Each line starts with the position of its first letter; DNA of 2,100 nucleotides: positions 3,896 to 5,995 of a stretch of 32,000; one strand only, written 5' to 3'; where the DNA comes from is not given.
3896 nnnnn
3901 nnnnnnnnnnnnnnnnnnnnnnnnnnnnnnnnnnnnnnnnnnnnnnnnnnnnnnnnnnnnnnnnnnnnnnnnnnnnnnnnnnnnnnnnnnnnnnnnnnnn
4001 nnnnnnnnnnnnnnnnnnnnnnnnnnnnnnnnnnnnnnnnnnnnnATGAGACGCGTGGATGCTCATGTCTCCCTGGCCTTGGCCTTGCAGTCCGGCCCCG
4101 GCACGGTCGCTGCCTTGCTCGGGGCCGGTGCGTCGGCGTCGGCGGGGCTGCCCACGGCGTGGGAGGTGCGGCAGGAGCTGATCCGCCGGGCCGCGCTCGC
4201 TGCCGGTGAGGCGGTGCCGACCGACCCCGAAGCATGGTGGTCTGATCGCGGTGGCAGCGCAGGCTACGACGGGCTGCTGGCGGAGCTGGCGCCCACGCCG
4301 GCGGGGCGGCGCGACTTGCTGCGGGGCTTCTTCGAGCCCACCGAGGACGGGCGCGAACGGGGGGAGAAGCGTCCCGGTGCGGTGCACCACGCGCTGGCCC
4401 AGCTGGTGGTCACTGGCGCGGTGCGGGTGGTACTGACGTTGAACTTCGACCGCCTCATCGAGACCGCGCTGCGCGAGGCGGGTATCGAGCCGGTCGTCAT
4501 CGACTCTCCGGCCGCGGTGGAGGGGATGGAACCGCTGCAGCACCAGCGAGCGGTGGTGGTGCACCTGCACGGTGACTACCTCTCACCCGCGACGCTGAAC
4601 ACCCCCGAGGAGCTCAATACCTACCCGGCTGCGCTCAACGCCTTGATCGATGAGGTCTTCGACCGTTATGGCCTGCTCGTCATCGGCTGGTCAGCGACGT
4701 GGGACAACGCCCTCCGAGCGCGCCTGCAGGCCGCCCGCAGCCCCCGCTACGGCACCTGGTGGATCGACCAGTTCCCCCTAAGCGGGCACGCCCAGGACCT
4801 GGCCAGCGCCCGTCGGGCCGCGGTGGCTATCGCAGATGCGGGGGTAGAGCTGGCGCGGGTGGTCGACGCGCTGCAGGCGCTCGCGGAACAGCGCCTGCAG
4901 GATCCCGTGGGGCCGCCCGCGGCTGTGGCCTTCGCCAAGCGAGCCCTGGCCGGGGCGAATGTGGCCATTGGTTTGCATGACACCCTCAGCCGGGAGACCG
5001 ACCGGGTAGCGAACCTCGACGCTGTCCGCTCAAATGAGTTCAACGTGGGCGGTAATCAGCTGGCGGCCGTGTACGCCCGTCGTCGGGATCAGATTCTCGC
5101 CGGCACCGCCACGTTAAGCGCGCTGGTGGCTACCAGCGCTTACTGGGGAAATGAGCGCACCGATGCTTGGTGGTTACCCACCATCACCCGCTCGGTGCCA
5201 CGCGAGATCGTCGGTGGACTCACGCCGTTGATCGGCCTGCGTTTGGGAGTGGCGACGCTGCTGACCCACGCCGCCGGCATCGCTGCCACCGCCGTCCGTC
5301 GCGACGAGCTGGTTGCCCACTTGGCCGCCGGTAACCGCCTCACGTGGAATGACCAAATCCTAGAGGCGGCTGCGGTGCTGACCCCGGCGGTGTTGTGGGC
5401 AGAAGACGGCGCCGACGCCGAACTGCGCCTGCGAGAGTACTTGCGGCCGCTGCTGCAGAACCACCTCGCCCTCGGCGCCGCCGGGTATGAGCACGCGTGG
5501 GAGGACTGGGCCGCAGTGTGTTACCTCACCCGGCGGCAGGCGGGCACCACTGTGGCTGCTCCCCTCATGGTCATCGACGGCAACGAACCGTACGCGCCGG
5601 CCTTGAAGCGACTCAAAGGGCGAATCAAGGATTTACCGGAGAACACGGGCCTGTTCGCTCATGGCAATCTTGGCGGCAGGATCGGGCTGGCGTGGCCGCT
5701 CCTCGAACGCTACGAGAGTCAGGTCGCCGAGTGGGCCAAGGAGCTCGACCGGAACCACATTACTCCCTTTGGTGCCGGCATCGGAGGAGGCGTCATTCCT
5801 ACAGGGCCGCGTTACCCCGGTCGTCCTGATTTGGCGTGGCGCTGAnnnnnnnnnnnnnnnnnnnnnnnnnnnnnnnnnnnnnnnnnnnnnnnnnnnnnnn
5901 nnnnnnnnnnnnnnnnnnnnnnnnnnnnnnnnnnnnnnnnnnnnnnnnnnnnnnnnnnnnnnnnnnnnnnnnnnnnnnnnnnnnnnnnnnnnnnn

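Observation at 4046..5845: Stand-alone SIR2_2 protein with intact catalytic motifs and an unassigned C-terminal domain of about 340 aa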

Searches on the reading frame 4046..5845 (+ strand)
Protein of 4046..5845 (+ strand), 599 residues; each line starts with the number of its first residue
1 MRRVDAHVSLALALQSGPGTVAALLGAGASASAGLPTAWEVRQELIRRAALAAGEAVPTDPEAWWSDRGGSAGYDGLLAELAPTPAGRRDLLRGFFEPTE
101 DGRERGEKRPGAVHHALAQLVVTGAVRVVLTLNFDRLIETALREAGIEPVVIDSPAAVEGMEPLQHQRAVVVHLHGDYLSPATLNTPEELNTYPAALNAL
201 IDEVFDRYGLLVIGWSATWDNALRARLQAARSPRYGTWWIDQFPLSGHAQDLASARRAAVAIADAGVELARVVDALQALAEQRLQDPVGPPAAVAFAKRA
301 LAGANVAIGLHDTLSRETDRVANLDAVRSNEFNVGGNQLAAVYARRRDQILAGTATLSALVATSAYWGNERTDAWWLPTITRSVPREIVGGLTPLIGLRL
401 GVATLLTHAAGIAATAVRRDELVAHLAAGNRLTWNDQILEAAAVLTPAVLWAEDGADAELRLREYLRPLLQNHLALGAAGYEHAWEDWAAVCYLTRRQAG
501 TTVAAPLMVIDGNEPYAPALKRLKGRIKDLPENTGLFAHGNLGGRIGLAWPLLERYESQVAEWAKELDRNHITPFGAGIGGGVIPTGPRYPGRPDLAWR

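Call 4: search_protein_families(library=pfam, proteins=[window:4046-5845:+], max_evalue=0.01)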
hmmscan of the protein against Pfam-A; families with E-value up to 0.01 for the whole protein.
window:4046-5845:+ (599 aa): 1 family
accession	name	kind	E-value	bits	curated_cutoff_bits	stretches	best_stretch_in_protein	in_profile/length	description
PF13289.12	SIR2_2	-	1.8e-10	41.5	24.5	1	128-244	2-123/141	SIR2-like domain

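Call 5: search_protein_families(library=padloc, proteins=[window:4046-5845:+], max_evalue=0.01)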
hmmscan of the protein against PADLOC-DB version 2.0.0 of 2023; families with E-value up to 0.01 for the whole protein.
window:4046-5845:+ (599 aa): 11 families
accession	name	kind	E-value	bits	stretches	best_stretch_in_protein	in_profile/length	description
PDLC05061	PDC-S65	-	1.7e-141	471.4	1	3-559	15-585/592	-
PDLC05060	PDC-S65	-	5e-91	304.1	1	77-447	1-367/503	-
PDLC02419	Aga_SIR2-PNTD1-PNTD2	-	9.8e-24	82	2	108-242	102-241/558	Class I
PDLC02401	Aga_SIR2-PNTD1-PNTD2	-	1.1e-18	65.3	1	108-241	75-213/524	Class I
PDLC02420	Aga_SIR2-PNTD1-PNTD2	-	2.3e-15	53.9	1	107-221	113-227/1010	Class I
PDLC02384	pAgo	-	1.8e-13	47.7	1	108-230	118-239/1030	-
PDLC02402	Aga_SIR2-PNTD1-PNTD2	-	5.6e-06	22.7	1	13-214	8-215/876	Class I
PDLC00409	ThsA1|ThsA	-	2.7e-05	21.7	1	112-193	94-170/242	STALD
PDLC00407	ThsA1|ThsA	-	0.00015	18.6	1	109-182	90-157/478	STALD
PDLC04087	SIR2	-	0.0012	15.7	0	22-52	20-50/343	-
PDLC04082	SIR2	-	0.0038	14.2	0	117-148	119-150/345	-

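Call 6: search_protein_families(library=ncbifam, proteins=[window:4046-5845:+], max_evalue=0.01)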
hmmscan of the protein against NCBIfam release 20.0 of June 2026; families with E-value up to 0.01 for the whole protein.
window:4046-5845:+ (599 aa): 3 families
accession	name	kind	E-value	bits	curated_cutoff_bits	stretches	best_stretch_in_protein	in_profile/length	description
NF040867.1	prot_deacyl_CobB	equivalog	0.00012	21.5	320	0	107-141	71-105/242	NAD-dependent protein deacetylase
NF003738.0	PRK05333.1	equivalog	0.0027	16.7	305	0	106-145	86-125/295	NAD-dependent protein deacetylase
NF001753.0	PRK00481.1-3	subfamily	0.0069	15.4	243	0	107-141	74-108/252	NAD-dependent protein deacylase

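Call 10: find_homologous_proteins(query=window:4046-5842:+, max_evalue=0.001)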
Query window:4046-5842:+ (599 aa): 73 proteins with E <= 0.001 among 8000 candidates.
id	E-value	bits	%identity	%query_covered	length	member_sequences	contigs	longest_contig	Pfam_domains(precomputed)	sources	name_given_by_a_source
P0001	0.0e+0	1316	100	99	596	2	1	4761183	PF13289.13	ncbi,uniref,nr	ncbi:SIR2 family protein [Kineococcus radiotolerans]|uniref:SIR2 family protein n=1 Tax=Kineococcus 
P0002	3.3e-231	787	64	98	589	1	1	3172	PF13289.13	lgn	-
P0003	4.1e-228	777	64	99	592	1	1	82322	PF13289.13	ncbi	ncbi:SIR2 family protein [Geodermatophilus sp. SYSU D00700]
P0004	3.3e-223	761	62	99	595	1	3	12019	PF13289.13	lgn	-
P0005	2.8e-210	718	60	98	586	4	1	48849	PF13289.13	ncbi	-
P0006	7.4e-200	683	62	89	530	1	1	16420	PF13289.13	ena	-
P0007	2.7e-190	652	57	98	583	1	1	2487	PF13289.13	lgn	-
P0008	7.9e-187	640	56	99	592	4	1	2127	PF13289.13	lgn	-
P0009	3.9e-180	618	53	99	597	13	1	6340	PF13289.13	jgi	jgi:hypothetical protein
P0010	1.3e-179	617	55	92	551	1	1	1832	PF13289.13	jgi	jgi:hypothetical protein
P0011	6.1e-179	614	54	99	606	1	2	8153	PF13289.13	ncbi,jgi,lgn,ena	-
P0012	7.7e-178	611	54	99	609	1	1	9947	PF13289.13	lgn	-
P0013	2.8e-172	592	52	96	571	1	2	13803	PF13289.13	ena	-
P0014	2.0e-168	580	53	99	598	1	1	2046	PF13289.13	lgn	-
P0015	2.7e-167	576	53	98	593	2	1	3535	PF13289.13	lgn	-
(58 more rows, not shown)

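Call 11: search_solved_structures(query=window:4046-5842:+, max_evalue=1, show_alignments=3)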
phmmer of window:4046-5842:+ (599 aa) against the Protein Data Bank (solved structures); distinct sequences matched with E-value up to 1: 10.
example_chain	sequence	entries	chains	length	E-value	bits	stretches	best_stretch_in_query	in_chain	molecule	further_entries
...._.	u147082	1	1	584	2.2e-06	29.6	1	114-240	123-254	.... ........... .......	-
8jl0_A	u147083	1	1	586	2.2e-06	29.6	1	114-240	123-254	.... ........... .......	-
8in8_B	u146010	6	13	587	2.2e-06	29.6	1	114-240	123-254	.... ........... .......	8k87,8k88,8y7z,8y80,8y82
9v0g_E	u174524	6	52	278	0.012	17.2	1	109-203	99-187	NAD-dependent protein deacetylase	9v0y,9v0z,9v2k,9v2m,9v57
9r3e_B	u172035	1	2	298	0.018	16.6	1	97-184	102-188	Protein FAM118B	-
8zsf_D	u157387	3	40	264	0.019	16.6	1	19-183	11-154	Sir2 family NAD-dependent protein deacetylase | KomC, SIR2 domain protein, NADase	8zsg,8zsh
9r0p_B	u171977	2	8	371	0.028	16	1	98-184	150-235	Protein FAM118B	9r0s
9xvc_H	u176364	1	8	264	0.17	13.4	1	19-184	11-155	KomC(H146N), a SIR2-domain NADase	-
1ma3_A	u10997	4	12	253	0.3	12.6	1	86-141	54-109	Transcriptional regulatory protein, Sir2 family | NAD-dependent deacetylase 2 | NAD-dependent protein deacylase 2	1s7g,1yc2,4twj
8zsi_E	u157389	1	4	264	0.4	12.2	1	19-181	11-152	Sir2 family NAD-dependent protein deacetylase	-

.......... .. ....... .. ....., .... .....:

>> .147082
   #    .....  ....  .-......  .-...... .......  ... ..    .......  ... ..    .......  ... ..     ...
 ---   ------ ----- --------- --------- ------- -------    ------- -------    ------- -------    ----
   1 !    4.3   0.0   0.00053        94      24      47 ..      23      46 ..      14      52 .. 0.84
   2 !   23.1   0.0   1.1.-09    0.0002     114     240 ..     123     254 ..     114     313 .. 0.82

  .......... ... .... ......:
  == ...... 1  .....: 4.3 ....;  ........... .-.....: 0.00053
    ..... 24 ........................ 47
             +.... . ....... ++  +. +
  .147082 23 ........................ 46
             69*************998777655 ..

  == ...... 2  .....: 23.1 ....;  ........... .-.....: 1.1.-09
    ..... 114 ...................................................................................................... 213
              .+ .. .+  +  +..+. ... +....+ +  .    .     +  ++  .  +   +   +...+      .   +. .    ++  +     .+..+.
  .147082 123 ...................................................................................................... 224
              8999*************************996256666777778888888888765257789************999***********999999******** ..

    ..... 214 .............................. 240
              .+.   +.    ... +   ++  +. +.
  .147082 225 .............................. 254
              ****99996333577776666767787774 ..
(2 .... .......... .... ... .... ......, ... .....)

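Call 15: find_related_loci(query=A1, collection=genome_contigs, flank=10000)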
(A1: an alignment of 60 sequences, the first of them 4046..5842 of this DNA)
Query A1 (599 aa) in genome_contigs; peptide patterns used: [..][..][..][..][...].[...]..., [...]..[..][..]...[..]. (x = any residue, [..] = any of these).
600 stretches matched a pattern (row limit reached: there are more); 571 encode a relative of the query (tblastn E <= 1e-3); the best 80 are kept; 80 distinct loci.
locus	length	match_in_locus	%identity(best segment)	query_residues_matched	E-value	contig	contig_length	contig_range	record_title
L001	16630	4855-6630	42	4-591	8e-114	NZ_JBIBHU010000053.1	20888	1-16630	Kitasatospora sp. NPDC008115 NPDC008115_172_F6.ctg-0053, whole genome shotgun sequence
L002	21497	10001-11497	45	4-508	9e-112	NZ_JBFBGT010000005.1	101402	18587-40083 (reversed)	Streptomyces sp. NPDC089795 NPDC089795_189_F12.ctg-0005, whole genome shotgun sequence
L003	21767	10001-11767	38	4-591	2e-111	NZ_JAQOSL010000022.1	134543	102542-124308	Streptomyces heilongjiangensis strain NEAU-W2 22, whole genome shotgun sequence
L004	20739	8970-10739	38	1-597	3e-111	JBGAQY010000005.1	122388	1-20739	MAG: Acidimicrobiales bacterium isolate MAG_AAO_H10.38 AAOH10-38_opera_contig_781, whole genome shotgun sequence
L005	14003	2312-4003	42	4-569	1e-109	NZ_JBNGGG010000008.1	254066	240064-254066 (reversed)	Streptomyces sp. UG1 NODE_8_length_254066_cov_70.960628, whole genome shotgun sequence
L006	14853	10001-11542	42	4-512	6e-109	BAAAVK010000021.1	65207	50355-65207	Streptomyces lactacystinicus JCM 10101 DNA, sequence021, whole genome shotgun sequence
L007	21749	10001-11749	40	4-579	7e-108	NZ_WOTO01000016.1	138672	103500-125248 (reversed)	Fodinicola feengrottensis strain HKI 0501 16, whole genome shotgun sequence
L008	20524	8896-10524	43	4-544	2e-107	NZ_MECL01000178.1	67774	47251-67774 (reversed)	Streptomyces sp. CBMA29 CBMA29_259, whole genome shotgun sequence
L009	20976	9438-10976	45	4-513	1e-106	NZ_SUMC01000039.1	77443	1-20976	Actinacidiphila oryziradicis strain NEAU-C40 Scaffold39, whole genome shotgun sequence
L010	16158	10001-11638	44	4-542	2e-103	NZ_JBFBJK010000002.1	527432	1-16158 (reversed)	Streptomyces sp. NPDC086554 NPDC086554_94_G11.ctg-0002, whole genome shotgun sequence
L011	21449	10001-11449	41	4-488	6e-100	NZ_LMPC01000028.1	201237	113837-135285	Arthrobacter sp. Leaf337 contig_6, whole genome shotgun sequence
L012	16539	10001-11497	41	4-509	3e-99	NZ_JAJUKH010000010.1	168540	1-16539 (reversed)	Paenarthrobacter sp. AR 02 NODE_10_length_168540_cov_163.014090, whole genome shotgun sequence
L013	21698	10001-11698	40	4-569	4e-97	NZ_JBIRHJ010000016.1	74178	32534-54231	Streptomyces sp. NPDC017940 NPDC017940_257_H10.ctg-0016, whole genome shotgun sequence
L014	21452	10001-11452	40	4-488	5e-93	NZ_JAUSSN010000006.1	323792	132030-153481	Pseudarthrobacter oxydans strain CC185 Ga0466896_06, whole genome shotgun sequence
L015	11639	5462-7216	39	1-592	4e-93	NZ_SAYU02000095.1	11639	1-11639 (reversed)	Phycicoccus flavus strain CMS6Z-2 Scaffold95, whole genome shotgun sequence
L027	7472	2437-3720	40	4-429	4e-83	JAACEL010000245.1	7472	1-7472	MAG: Nitrospiraceae bacterium isolate OTbin.67 scaffold_5438, whole genome shotgun sequence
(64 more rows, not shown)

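Call 18: predict_structure(alignment_id=A1)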
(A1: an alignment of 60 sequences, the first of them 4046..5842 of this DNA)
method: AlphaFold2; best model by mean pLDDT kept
length: 599 residues; sequences in the alignment: 60
mean_pLDDT: 92.1   pTM: 0.72
mean pLDDT of the five models: 92.1, 91.3, 91.0, 90.4, 90.1
residues with pLDDT >= 90: 487; 70-90: 90; 50-70: 20; < 50: 2
segments of 3 or more residues with pLDDT < 50: none
pLDDT, mean of each block of 10 residues (from residue 1): 82 89 96 91 95 96 93 84 91 92 92 97 96 94 97 95 94 91 84 96 95 96 95 85 97 95 97 92 76 90 76 95 95 93 97 97 97 96 89 94 98 98 97 93 96 86 96 91 97 95 89 96 95 95 95 96 93 60 85 85
secondary structure, 60 per line:
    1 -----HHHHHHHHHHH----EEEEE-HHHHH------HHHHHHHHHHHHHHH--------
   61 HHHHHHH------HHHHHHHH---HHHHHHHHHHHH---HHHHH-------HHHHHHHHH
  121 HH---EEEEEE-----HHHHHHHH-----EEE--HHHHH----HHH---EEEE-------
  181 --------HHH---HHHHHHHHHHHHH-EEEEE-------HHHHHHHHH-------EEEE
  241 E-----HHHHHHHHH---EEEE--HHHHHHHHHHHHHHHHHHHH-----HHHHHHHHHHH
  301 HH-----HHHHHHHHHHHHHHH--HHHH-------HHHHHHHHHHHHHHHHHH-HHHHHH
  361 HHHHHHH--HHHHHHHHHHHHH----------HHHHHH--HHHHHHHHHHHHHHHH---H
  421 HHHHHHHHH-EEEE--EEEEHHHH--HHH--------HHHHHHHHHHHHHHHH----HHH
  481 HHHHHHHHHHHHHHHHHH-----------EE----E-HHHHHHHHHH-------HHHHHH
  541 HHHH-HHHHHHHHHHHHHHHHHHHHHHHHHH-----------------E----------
elements in order: H6-16 E21-25 H27-31 H38-52 H61-67 H74-81 H85-96 H100-104 H112-122 E126-131 H137-144 E150-152 H155-159 E170-173 H195-207 E209-213 H221-229 E237-241 H247-255 E259-262 H265-284 H290-302 H308-322 H325-328 H336-353 H355-367 H370-382 H393-398 H401-416 H420-429 E431-434 E437-440 H441-444 H458-473 H478-498 H518-527 H535-544 H546-571

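Call 21: fold_search(model_id=the predicted structure, library=pdb)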
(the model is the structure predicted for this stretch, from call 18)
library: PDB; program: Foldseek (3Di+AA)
matches with E <= 10: 673; with E <= 0.001: 123
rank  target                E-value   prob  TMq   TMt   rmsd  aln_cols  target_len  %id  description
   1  8y80_E                2.7e-10  1.00  0.37  0.39   4.8       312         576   20  Cryo-EM structure of the tetrameric SPARSA gRNA-ssDNA complex (released 2024-10-16)
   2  8z18_A                2.0e-09  1.00  0.36  0.23  20.6       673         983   12  The tetramer complex of DSR2 and tube-forming domain of phage tail tube protein (released 2024-08-14)
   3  7uxt_B                2.3e-09  1.00  0.36  0.44  16.8       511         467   15  Crystal structure of ligand-free SeThsA (released 2022-09-07)
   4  9v12_i                7.5e-09  1.00  0.35  0.68   4.4       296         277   21  Helical structure of KomBCMUT in complex with dITP and NAD (released 2025-12-24)
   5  8wc0_B                8.5e-09  1.00  0.31  0.38  18.3       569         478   14  Crystal structure of EcThsA (released 2024-09-18)
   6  8wc0_A                1.3e-08  1.00  0.32  0.39  18.6       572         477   14  Crystal structure of EcThsA (released 2024-09-18)
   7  7uxt_A                2.2e-08  1.00  0.34  0.42  16.9       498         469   14  Crystal structure of ligand-free SeThsA (released 2022-09-07)
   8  8jl0_A                3.8e-08  1.00  0.34  0.35   6.0       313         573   20  Cryo-EM structure of the prokaryotic SPARSA system complex (released 2024-01-24)
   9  8bto_A                3.8e-08  1.00  0.32  0.39  16.8       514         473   14  Helical structure of BcThsA in complex with 1''-3'gcADPR (released 2024-02-21)
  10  8k9a_C                4.9e-08  1.00  0.34  0.23  20.5       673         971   12  Cryo-EM structure of DSR2-DSAD1 state 2 (released 2024-05-01)
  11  8wkn_B                5.2e-08  1.00  0.34  0.22  21.6       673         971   12  Cryo-EM structure of DSR2-DSAD1 (released 2024-05-01)
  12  8yg1_A                6.7e-08  1.00  0.33  0.21  20.3       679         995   10  The Dimer Structure of DSR2 alone (released 2025-03-05)
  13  8ykf_B                6.7e-08  1.00  0.34  0.22  20.8       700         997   11  The DSR2-DSAD1 complex with DSAD1 on the opposite sides (released 2024-08-14)
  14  8wye_A                8.4e-08  1.00  0.33  0.22  21.0       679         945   12  Cryo-EM structure of DSR2-DSAD1 (partial) complex (released 2024-04-10)
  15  8wkt_B                9.1e-08  1.00  0.33  0.22  19.5       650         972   12  Cryo-EM structure of DSR2-DSAD1 complex (released 2024-05-22)
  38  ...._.                6.9e-07  1.00  0.31  0.31   8.2       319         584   21  Cryo-EM structure of the prokaryotic SPARSA system complex (released 2024-01-24)
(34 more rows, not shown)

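Call 40: find_encoding_contigs(protein=P0001, flank=10000, max_places=3)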
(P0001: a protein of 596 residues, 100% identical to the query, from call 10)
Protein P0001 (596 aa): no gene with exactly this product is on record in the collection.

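Call 41: find_encoding_contigs(protein=P0003, flank=10000, max_places=3)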
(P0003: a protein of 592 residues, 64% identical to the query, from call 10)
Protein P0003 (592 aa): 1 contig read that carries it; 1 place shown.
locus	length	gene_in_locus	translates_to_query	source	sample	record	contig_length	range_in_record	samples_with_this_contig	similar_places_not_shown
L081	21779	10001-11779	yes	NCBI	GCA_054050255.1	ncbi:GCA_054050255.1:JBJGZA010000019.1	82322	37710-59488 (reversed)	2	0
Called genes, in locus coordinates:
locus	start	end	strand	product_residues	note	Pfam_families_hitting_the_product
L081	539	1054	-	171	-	PF00857:Isochorismatase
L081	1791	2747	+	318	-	PF12138:Spherulin4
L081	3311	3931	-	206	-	PF13489:Methyltransf_23, PF13847:Methyltransf_31, PF08241:Methyltransf_11, PF08242:Methyltransf_12, PF13649:Methyltransf_25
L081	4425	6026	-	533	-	PF00128:Alpha-amylase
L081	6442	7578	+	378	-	PF13271:DUF4062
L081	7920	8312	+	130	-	PF19730:DUF6221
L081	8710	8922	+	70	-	-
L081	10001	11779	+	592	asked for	PF13289:SIR2_2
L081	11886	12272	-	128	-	-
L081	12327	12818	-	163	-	-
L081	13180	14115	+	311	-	PF00589:Phage_integrase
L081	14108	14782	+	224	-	-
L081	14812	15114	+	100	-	PF13560:HTH_31, PF01381:HTH_3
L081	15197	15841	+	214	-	-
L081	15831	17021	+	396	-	PF00589:Phage_integrase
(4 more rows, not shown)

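Call 42: find_encoding_contigs(protein=P0005, flank=10000, max_places=3)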
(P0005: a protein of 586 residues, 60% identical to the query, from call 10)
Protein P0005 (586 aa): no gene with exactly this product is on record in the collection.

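Call 44: search_protein_families(library=pfam, proteins=[L027:4204-7278:+, L001:13594-16557:-, L015:1557-2429:+], max_evalue=0.001)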
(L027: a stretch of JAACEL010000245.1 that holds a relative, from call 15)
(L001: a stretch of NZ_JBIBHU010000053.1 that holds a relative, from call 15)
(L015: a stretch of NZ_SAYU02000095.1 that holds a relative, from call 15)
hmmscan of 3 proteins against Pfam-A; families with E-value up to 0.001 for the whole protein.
L027:4204-7278:+ (1024 aa): 5 families
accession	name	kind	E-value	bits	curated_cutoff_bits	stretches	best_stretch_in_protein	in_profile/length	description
PF11867.13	T1RH-like_C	-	1.7e-137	458.7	26.8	1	693-1020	1-328/329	Type I restriction enzyme HindI endonuclease subunit-like, C-terminal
PF18766.7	SWI2_SNF2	-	6.6e-81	271.6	26.7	1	272-508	1-220/221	SWI2/SNF2 ATPase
PF04313.20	HSDR_N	-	1e-45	156.5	25.1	1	5-213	2-198/198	Type I restriction enzyme R protein N terminus (HSDR_N)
PF22679.2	T1R_D3-like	-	3.4e-21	76.7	27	1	606-676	84-156/158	Type I restriction enzyme subunit R domain 3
PF04851.21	ResIII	-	7.1e-20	72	22.5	1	277-441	12-163/164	Type III restriction enzyme, res subunit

L001:13594-16557:- (987 aa): 15 families
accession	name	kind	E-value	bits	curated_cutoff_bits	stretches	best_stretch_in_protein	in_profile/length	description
PF13424.12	TPR_12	-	4.4e-65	216.3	30.1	6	539-609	4-76/77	Tetratricopeptide repeat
PF00515.34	TPR_1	-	1.9e-52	173.5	27.8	6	540-570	3-33/34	Tetratricopeptide repeat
PF13374.12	TPR_10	-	6.1e-47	156.8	27.5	7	542-570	6-34/42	Tetratricopeptide repeat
PF13176.12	TPR_7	-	3.3e-35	117.6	27.9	2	620-654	1-35/36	Tetratricopeptide repeat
PF07719.23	TPR_2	-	2e-29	99.7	27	0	540-569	3-32/34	Tetratricopeptide repeat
PF13181.12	TPR_8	-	5.1e-29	98.4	25.7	0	540-570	3-33/34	Tetratricopeptide repeat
PF13431.12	TPR_17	-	1.2e-17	63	24.4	0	540-558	15-33/34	Tetratricopeptide repeat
PF14938.12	SNAP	-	5.4e-13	49.5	25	0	626-730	43-147/282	Soluble NSF attachment protein, SNAP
PF12968.13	DUF3856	-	1.2e-11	45.1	27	0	780-848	57-130/143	Domain of Unknown Function (DUF3856)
PF00931.28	NB-ARC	-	1.4e-07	31.5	23.5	1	123-309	20-203/248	NB-ARC domain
PF24885.1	TPR_NPHP3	-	4.7e-06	26.6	100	0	541-650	102-215/239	Nephrocystin-3 TPR domain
PF13191.12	AAA_16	-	8.8e-06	26.7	32.6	1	93-207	2-103/167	AAA ATPase domain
PF00435.27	Spectrin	-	2.3e-05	25.2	29.9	0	613-652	26-64/105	Spectrin repeat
PF23914.1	TPR_CcmH_CycH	-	3.8e-05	24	42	0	538-568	50-80/158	Cytochrome c-type biogenesis protein H TPR domain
PF12840.13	HTH_20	-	0.00048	20.5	27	0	354-403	4-50/51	Helix-turn-helix domain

L015:1557-2429:+ (290 aa): 4 families
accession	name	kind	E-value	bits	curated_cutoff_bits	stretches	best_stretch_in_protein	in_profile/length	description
PF00665.32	rve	-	8.2e-22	77.8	32.6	1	123-219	2-100/102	Integrase core domain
PF13276.12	HTH_21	-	3.3e-20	72.5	28.1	1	45-102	4-60/60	HTH-like domain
PF13683.12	rve_3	-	2.3e-13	50.1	26.5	1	216-276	8-67/67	Integrase core domain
PF13333.12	rve_2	-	4.4e-10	40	22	1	228-280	1-52/56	Integrase core domain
